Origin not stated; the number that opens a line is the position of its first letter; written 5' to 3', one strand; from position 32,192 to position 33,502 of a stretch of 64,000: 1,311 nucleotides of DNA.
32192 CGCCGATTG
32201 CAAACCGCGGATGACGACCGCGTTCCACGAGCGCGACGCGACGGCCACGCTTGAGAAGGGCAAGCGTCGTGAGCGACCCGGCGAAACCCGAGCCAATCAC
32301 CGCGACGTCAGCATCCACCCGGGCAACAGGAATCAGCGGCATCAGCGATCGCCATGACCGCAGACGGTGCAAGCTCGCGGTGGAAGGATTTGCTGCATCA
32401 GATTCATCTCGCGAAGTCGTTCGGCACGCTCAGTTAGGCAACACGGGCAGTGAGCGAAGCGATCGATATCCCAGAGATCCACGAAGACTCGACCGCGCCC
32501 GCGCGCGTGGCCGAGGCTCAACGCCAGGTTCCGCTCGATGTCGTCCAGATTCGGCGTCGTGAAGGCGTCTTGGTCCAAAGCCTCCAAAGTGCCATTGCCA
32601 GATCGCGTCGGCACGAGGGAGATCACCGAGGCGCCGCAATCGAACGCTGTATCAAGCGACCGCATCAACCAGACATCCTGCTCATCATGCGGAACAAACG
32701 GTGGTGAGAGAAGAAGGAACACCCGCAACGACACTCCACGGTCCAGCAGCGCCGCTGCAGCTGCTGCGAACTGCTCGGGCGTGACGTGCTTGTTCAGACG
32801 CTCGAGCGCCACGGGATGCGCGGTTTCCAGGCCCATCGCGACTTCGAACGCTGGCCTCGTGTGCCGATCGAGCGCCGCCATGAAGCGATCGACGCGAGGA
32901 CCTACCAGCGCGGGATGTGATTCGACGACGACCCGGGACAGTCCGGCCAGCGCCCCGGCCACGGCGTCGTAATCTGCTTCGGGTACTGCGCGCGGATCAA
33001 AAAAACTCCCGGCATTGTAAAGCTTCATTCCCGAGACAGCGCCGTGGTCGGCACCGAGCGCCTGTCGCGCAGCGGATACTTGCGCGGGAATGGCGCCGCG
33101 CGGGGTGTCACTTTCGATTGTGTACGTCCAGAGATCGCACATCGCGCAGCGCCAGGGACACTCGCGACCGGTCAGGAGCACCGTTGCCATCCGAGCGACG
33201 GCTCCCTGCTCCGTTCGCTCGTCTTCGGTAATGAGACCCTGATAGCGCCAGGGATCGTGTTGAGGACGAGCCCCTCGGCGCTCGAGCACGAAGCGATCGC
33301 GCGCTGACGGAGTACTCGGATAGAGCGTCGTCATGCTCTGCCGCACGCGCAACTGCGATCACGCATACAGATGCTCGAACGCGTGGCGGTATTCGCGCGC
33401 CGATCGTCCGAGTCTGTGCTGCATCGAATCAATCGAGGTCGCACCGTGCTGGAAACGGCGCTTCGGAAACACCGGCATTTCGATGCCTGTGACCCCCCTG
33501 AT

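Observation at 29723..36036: Candidate uncharacterised biosynthetic/modification operon: Cys-less AsnB-like amidoligase + CX3CX2C radical SAM + halogenase-fold flavoenzyme + amidohydrolase, preceded by DLH hydrolase and BON protein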

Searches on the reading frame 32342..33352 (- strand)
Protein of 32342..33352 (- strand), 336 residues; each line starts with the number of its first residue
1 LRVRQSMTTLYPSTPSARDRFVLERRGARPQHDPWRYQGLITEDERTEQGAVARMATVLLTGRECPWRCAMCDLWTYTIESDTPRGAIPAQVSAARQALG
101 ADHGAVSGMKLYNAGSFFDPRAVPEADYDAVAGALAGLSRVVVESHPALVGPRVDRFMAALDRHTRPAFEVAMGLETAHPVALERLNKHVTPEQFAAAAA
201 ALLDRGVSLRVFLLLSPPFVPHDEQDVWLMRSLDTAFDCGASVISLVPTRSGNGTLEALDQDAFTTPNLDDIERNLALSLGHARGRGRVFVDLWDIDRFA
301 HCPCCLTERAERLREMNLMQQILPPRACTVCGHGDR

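Call 3: search_protein_families(library=pfam, proteins=[window:32342-33352:-], max_evalue=0.01)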
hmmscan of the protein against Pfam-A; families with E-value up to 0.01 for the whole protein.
window:32342-33352:- (336 aa): 1 family
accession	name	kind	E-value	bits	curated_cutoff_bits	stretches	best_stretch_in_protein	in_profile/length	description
PF04055.27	Radical_SAM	-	0.00011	22.9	29.5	1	61-215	3-150/166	Radical SAM superfamily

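Call 4: search_protein_families(library=ncbifam, proteins=[window:32342-33352:-], max_evalue=0.01)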
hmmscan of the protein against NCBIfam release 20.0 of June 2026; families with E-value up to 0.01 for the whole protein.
window:32342-33352:- (336 aa): 1 family
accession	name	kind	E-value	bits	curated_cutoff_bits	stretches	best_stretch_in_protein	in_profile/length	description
TIGR01210.1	TIGR01210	equivalog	2.4e-22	79.6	212.15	1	43-256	4-217/313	archaeosine biosynthesis radical SAM protein RaSEA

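Call 6: search_solved_structures(query=window:32342-33352:-, max_evalue=1)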
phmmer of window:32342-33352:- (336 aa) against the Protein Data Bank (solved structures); distinct sequences matched with E-value up to 1: 0.

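Call 23: find_homologous_proteins(query=window:32342-33352:-, max_evalue=0.001)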
Query window:32342-33352:- (336 aa): 7801 proteins with E <= 0.001 among 8000 candidates; the best 120 are listed.
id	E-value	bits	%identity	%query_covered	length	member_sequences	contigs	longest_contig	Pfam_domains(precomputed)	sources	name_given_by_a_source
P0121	4.0e-225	764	100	99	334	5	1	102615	-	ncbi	ncbi:MAG: hypothetical protein WBC51_08670 [Vicinamibacterales bacterium]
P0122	1.8e-198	676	90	98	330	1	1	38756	PF04055.28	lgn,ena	-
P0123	1.2e-171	588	79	98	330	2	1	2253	PF04055.28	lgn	-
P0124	1.5e-153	529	73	98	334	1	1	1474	-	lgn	-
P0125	2.2e-153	528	72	98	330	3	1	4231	-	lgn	-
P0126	2.4e-153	528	73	99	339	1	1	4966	-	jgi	-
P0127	8.2e-152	523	73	98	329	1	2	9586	-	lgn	-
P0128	9.2e-152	523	71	98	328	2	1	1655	-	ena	-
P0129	1.4e-151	522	72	97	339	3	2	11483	PF04055.28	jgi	jgi:radical SAM enzyme (TIGR01210 family)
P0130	1.9e-150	519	71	98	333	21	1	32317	PF04055.28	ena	-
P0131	9.3e-150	516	71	96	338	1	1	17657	-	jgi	jgi:archaeosine synthase beta-subunit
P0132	1.1e-149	516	72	96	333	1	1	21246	-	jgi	jgi:archaeosine synthase beta-subunit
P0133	3.8e-149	514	73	94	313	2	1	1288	PF04055.28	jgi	-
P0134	7.1e-149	513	71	97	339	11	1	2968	PF04055.28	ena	-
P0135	9.0e-149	513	69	98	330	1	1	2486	PF04055.28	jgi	jgi:archaeosine synthase beta-subunit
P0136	9.2e-149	513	72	96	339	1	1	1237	-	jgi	jgi:radical SAM enzyme (TIGR01210 family)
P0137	1.1e-148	513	72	95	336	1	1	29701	-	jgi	jgi:radical SAM enzyme (TIGR01210 family)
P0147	5.4e-146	504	70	97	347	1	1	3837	-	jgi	jgi:radical SAM enzyme (TIGR01210 family)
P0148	6.1e-146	504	70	97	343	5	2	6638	-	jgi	jgi:radical SAM enzyme (TIGR01210 family)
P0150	7.1e-146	504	70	97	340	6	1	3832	-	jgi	jgi:radical SAM enzyme (TIGR01210 family)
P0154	1.2e-145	503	69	97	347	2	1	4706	-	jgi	jgi:radical SAM enzyme (TIGR01210 family)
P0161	8.7e-145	500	69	96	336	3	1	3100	-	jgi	jgi:radical SAM enzyme (TIGR01210 family)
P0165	2.1e-144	499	71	96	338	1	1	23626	-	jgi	jgi:radical SAM enzyme (TIGR01210 family)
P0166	2.4e-144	498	70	96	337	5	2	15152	-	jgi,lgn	jgi:radical SAM enzyme (TIGR01210 family)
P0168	4.8e-144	497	69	96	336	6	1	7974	-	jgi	jgi:radical SAM enzyme (TIGR01210 family)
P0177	2.4e-143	495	70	95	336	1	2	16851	-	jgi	jgi:radical SAM enzyme (TIGR01210 family)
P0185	2.4e-142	492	69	97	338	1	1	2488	-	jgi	jgi:radical SAM enzyme (TIGR01210 family)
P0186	2.8e-142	492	69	97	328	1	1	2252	-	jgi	jgi:radical SAM enzyme (TIGR01210 family)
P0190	6.5e-142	490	70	97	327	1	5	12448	PF04055.28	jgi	jgi:radical SAM enzyme (TIGR01210 family)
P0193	2.8e-141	488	69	96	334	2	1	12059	-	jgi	jgi:radical SAM enzyme (TIGR01210 family)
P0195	6.8e-141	487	67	97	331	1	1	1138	-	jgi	jgi:radical SAM enzyme (TIGR01210 family)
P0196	7.0e-141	487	68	96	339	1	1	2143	-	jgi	jgi:radical SAM enzyme (TIGR01210 family)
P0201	8.8e-141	487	68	96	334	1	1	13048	-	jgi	jgi:radical SAM enzyme (TIGR01210 family)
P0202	1.1e-140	486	68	96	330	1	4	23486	-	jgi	jgi:radical SAM enzyme (TIGR01210 family)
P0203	1.1e-140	486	67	97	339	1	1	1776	-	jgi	jgi:radical SAM enzyme (TIGR01210 family)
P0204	1.4e-140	486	67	97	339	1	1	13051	-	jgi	jgi:radical SAM enzyme (TIGR01210 family)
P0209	7.4e-140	484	67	97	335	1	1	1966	-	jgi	jgi:radical SAM enzyme (TIGR01210 family)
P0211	9.5e-140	483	68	96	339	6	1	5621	-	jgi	jgi:radical SAM enzyme (TIGR01210 family)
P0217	3.6e-139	481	68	98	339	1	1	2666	-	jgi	jgi:radical SAM enzyme (TIGR01210 family)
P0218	4.4e-139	481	67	95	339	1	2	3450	-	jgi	jgi:radical SAM enzyme (TIGR01210 family)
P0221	5.1e-139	481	67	95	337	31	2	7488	-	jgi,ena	jgi:radical SAM enzyme (TIGR01210 family)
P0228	2.9e-138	478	67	96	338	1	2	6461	PF04055.28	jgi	jgi:radical SAM enzyme (TIGR01210 family)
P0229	3.6e-138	478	67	93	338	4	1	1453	-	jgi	jgi:radical SAM enzyme (TIGR01210 family)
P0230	4.0e-138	478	70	93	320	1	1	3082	-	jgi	jgi:radical SAM enzyme (TIGR01210 family)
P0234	1.2e-137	476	67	95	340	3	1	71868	-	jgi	jgi:radical SAM enzyme (TIGR01210 family)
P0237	1.6e-137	476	67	96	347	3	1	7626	-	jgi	jgi:radical SAM enzyme (TIGR01210 family)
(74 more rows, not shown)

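Call 55: search_protein_families(library=padloc, proteins=[window:32342-33352:-], max_evalue=0.01)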
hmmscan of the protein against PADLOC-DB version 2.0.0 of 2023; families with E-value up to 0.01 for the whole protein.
window:32342-33352:- (336 aa): 0 families

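Call 59: search_solved_structures(query=A5, max_evalue=1, show_alignments=1)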
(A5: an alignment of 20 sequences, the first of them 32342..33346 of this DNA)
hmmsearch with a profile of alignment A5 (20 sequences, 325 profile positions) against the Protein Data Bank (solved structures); distinct sequences matched with E-value up to 1: 8.
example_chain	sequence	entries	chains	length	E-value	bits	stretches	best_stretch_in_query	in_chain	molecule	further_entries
8evm_A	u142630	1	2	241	0.28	13.2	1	171-302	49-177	Chlorophyll dimer protein designs, Special Pair 3 (SP3x)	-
9tzw_A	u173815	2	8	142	0.57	12.2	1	191-237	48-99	NAD(+) hydrolase SARM1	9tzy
9mw1_B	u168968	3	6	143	0.58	12.2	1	191-237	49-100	NAD(+) hydrolase SARM1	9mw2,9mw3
10rb_A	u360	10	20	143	0.58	12.2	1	191-237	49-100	NAD(+) hydrolase SARM1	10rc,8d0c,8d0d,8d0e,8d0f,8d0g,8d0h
6o0u_A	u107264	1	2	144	0.58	12.2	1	191-237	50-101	Sterile alpha and TIR motif-containing protein 1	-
10ra_A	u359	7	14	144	0.58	12.2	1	191-237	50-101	Sterile alpha and TIR motif-containing protein 1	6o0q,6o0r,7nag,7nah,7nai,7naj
6o0v_A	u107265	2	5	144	0.6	12.1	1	191-237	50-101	Sterile alpha and TIR motif-containing protein 1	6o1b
9hq0_A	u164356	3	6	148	0.62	12.1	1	191-237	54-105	NAD(+) hydrolase SARM1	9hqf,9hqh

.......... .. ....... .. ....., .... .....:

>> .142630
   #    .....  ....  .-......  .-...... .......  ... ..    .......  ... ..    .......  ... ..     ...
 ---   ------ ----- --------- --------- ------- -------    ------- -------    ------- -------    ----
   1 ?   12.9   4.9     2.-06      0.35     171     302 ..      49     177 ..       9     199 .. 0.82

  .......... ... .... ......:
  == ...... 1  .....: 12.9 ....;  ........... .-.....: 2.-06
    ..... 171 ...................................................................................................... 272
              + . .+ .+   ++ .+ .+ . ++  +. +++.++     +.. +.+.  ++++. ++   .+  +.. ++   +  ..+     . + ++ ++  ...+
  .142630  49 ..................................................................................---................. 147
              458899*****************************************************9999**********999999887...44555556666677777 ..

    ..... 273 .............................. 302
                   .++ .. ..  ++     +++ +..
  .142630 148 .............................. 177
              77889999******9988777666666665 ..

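Call 84: search_protein_families(library=ncbifam, alignment_id=A5, max_evalue=0.001)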
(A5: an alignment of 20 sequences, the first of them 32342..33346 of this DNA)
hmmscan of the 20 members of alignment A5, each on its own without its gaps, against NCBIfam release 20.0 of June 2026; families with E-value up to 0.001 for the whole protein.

A. member 1, window:32342-33346:- (334 aa): 1 family
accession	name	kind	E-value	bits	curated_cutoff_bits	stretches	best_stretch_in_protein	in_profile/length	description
TIGR01210.1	TIGR01210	equivalog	2.3e-22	79.6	212.15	1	41-254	4-217/313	archaeosine biosynthesis radical SAM protein RaSEA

B. families by the number of members that match (of 20 scanned): 4 families
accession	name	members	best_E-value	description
TIGR01210.1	TIGR01210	20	1.6e-34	archaeosine biosynthesis radical SAM protein RaSEA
TIGR01212.1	TIGR01212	7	4.3e-06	tRNA modification radical SAM protein MnmL/YtqA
TIGR04479.1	bcpD_PhpK_rSAM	2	2.6e-06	PhpK family radical SAM P-methyltransferase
TIGR04367.1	HpnR_B12_rSAM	2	0.00027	hopanoid C-3 methylase HpnR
